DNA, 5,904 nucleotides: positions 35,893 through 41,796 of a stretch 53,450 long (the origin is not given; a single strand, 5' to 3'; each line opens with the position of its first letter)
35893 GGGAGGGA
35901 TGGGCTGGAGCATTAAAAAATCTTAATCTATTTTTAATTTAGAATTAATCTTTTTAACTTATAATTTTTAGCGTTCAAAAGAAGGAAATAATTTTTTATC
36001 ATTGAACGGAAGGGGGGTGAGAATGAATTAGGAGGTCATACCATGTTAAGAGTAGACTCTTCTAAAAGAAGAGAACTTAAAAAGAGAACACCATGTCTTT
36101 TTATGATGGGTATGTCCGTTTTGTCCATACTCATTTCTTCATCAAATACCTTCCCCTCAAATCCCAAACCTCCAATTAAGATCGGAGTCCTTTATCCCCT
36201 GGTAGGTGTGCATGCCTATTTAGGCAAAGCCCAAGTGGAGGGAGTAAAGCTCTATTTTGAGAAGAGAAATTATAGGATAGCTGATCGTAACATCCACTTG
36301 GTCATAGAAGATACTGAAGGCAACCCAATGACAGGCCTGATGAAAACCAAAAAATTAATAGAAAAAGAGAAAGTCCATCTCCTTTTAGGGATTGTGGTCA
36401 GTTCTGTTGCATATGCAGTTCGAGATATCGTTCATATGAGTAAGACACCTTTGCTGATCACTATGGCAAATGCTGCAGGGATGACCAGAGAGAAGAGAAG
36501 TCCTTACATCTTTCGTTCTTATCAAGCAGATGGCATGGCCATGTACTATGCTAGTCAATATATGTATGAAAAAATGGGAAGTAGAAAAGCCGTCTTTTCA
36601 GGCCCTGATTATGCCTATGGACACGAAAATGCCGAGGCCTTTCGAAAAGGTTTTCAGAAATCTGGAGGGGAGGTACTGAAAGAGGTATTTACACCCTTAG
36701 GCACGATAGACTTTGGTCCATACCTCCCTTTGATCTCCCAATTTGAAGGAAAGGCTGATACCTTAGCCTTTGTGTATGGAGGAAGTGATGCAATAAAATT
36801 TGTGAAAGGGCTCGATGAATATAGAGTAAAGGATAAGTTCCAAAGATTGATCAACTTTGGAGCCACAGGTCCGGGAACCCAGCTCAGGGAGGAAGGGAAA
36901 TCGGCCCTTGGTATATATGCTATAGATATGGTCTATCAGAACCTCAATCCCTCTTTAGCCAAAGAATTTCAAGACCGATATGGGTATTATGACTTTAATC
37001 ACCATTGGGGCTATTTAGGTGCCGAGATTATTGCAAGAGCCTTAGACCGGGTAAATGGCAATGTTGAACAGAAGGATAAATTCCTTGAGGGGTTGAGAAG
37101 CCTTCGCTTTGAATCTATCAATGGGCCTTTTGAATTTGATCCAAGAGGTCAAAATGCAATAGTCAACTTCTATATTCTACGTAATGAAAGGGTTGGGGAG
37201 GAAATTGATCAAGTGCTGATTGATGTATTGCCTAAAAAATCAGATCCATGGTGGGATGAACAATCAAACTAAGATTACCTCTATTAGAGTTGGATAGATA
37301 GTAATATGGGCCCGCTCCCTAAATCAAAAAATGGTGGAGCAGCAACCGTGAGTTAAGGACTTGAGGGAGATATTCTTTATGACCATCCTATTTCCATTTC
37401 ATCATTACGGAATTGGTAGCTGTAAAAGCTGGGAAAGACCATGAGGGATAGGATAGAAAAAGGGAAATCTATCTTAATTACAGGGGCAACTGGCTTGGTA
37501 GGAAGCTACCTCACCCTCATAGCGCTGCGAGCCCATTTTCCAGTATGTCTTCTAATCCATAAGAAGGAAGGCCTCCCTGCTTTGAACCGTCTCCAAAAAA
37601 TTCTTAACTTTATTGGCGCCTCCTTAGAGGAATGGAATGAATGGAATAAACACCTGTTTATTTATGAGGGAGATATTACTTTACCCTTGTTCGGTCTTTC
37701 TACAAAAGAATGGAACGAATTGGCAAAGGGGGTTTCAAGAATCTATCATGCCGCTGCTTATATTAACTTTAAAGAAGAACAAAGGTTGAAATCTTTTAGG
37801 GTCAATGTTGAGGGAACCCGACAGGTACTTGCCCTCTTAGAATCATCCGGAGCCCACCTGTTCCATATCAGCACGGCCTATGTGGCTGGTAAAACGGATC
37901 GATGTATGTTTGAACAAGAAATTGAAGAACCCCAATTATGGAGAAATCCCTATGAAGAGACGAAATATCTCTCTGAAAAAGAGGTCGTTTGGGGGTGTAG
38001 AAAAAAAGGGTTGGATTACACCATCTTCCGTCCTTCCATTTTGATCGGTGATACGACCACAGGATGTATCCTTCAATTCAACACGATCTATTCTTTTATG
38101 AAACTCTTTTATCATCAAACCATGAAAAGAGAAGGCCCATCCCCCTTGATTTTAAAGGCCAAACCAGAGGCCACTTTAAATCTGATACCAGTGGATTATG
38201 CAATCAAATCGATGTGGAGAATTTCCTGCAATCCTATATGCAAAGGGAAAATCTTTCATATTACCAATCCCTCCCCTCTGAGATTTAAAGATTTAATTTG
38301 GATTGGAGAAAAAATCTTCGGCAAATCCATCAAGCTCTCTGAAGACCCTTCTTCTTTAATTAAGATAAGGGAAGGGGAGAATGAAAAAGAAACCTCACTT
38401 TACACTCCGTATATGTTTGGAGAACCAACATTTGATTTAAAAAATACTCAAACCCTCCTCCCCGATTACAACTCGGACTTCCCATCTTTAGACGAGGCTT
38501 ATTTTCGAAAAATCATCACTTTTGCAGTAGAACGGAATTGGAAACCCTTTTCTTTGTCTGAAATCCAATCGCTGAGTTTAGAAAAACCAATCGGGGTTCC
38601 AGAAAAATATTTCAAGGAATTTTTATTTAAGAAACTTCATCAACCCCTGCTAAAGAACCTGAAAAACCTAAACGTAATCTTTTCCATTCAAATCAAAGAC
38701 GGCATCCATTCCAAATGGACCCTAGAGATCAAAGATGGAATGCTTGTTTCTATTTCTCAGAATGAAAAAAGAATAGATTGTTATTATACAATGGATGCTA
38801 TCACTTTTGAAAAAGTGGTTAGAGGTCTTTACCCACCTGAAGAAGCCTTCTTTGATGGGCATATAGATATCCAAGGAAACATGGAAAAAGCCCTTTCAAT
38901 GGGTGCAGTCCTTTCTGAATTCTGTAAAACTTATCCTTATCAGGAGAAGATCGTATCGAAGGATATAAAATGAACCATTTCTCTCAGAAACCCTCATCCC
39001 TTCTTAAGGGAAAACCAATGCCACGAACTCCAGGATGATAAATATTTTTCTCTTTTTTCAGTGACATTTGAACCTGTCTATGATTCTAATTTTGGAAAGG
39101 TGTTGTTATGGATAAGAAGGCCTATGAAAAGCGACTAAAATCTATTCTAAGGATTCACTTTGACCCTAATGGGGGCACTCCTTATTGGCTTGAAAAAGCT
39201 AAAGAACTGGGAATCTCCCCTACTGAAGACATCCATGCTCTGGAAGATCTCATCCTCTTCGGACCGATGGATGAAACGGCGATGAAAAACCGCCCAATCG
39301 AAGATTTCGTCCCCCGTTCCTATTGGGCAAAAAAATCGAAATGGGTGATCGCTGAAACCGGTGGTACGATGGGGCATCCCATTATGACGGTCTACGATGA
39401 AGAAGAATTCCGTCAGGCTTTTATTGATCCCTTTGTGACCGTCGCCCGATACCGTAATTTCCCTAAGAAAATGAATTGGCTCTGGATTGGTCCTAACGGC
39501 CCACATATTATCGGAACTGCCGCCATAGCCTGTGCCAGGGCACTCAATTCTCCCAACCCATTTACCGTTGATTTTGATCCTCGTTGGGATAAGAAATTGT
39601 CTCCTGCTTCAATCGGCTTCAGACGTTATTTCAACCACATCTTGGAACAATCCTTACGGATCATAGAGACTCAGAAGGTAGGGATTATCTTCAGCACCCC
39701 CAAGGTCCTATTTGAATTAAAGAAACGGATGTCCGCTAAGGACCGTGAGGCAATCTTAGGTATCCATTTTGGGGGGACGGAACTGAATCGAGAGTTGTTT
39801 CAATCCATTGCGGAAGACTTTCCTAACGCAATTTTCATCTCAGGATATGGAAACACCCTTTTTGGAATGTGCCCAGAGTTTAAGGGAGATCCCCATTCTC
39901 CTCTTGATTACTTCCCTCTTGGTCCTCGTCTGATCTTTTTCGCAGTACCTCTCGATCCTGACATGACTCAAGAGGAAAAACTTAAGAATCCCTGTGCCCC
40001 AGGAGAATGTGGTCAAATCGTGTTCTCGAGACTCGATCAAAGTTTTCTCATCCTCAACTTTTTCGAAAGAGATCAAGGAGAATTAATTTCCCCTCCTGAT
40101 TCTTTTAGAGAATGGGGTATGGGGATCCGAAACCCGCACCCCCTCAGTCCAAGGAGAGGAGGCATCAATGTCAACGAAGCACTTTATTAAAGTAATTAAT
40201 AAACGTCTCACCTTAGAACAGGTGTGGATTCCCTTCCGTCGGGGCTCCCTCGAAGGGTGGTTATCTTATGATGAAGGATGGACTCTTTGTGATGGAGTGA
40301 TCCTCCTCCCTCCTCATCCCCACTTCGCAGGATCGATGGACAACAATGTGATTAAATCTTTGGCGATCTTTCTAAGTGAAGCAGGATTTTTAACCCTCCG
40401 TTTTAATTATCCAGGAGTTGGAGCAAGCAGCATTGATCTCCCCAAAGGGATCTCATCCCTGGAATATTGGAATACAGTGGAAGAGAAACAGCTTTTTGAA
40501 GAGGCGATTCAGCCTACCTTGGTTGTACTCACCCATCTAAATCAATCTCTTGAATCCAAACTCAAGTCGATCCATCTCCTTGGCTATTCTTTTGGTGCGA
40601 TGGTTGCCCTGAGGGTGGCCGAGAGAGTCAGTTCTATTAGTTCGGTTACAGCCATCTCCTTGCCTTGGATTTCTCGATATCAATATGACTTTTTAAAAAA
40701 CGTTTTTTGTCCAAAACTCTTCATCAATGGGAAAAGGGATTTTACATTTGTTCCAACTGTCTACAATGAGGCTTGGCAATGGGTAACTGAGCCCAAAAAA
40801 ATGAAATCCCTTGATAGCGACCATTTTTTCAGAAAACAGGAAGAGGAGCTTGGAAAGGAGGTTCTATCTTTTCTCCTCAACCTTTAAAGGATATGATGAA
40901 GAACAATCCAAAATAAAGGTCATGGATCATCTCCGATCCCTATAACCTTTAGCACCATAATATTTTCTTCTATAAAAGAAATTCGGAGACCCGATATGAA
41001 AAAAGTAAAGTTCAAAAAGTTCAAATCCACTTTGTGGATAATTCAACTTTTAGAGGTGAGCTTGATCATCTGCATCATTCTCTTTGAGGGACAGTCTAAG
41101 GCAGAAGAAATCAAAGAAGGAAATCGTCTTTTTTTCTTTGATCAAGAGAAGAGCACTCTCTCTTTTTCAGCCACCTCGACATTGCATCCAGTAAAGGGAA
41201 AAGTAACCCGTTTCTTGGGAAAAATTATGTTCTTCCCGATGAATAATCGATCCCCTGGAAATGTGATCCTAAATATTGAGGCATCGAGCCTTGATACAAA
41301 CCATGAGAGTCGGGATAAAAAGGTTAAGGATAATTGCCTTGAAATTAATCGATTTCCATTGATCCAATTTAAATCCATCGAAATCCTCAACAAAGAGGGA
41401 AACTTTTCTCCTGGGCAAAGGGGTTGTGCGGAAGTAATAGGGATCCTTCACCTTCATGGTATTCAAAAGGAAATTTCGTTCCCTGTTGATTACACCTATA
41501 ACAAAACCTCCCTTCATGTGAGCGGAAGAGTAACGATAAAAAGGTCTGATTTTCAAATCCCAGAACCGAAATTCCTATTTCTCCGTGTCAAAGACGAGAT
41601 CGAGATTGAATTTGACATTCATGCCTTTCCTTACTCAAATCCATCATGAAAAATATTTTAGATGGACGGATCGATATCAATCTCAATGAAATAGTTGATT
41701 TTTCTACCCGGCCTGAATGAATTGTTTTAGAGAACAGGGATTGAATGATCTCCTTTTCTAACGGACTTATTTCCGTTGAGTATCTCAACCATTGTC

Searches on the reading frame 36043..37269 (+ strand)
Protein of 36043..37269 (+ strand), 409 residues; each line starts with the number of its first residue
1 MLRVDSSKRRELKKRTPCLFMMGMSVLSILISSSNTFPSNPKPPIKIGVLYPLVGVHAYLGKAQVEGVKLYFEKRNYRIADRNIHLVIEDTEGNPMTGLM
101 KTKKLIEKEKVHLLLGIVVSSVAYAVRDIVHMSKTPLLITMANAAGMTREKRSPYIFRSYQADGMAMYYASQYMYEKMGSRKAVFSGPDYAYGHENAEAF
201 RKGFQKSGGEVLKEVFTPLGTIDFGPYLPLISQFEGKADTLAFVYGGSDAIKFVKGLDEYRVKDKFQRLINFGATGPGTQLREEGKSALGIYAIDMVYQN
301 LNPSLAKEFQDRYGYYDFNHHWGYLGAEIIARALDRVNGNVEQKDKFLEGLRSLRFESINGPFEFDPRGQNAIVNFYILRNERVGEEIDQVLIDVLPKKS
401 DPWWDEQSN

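Call 13: search_protein_families(library=pfam, proteins=[window:36043-37269:+], max_evalue=0.00001)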
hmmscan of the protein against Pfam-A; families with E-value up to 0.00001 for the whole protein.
window:36043-37269:+ (409 aa): 3 families
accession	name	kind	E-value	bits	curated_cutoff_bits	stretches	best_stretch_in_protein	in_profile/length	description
PF13458.12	Peripla_BP_6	-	7.6e-58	197.2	31.7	1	44-380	1-337/343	Periplasmic binding protein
PF13433.12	Peripla_BP_5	-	6.3e-22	78.6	27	1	45-386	1-341/363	Periplasmic binding protein domain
PF01094.35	ANF_receptor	-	6.5e-12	45.6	25.4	1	81-379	22-348/353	Receptor family ligand binding region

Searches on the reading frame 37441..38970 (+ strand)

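Call 69: search_protein_families(library=pfam, proteins=[window:37441-38970:+], max_evalue=0.0001)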
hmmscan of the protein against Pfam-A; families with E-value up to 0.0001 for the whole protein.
window:37441-38970:+ (510 aa): 8 families
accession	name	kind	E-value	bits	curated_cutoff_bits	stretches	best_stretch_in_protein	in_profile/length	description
PF07993.18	NAD_binding_4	-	5.9e-43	147.3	20.1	1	13-258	1-258/258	Male sterility protein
PF01370.27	Epimerase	-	3.9e-18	66.2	20.9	1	11-205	1-176/240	NAD dependent epimerase/dehydratase family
PF02036.22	SCP2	-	3.5e-11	43.8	21.3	1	403-491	12-100/101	SCP-2 sterol transfer family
PF04321.23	RmlD_sub_bind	-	4.8e-11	42.7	27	1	99-206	53-156/287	RmlD substrate binding domain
PF16363.11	GDP_Man_Dehyd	-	6.5e-08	32.8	27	1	12-194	1-176/332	GDP-mannose 4,6 dehydratase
PF01073.25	3Beta_HSD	-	6.5e-08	32.4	22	1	87-215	56-195/280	3-beta hydroxysteroid dehydrogenase/isomerase family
PF13460.12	NAD_binding_10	-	2.2e-05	24.8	27.2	0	91-210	54-155/184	NAD(P)H-binding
PF14864.11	Alkyl_sulf_C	-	3.3e-05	24.5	27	1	408-497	30-119/125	Alkyl sulfatase C-terminal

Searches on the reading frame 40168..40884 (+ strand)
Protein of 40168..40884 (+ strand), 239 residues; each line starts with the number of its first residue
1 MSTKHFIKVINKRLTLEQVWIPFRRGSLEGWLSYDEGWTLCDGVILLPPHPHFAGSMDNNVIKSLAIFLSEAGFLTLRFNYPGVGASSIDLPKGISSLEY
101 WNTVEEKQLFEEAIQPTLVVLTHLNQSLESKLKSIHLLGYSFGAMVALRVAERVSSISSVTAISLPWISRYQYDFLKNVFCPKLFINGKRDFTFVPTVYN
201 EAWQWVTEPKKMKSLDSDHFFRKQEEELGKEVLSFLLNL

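Call 96: search_protein_families(library=pfam, proteins=[window:40168-40884:+], max_evalue=0.0001)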
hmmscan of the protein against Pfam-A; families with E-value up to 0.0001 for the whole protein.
window:40168-40884:+ (239 aa): 2 families
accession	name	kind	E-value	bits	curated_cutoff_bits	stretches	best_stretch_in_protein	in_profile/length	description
PF00561.26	Abhydrolase_1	-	4.8e-08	33.4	25.8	1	53-165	9-102/245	alpha/beta hydrolase fold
PF00975.26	Thioesterase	-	7.2e-05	23.5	26.4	0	120-155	55-88/226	Thioesterase domain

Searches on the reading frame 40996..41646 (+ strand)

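Call 96: search_protein_families(library=pfam, proteins=[window:40996-41646:+], max_evalue=0.0001)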
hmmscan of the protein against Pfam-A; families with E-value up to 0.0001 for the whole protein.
window:40996-41646:+ (217 aa): 1 family
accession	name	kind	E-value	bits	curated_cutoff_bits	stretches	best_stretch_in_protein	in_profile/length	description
PF04264.18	YceI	-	2.3e-25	90.2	23.7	1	48-210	3-150/150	YceI-like domain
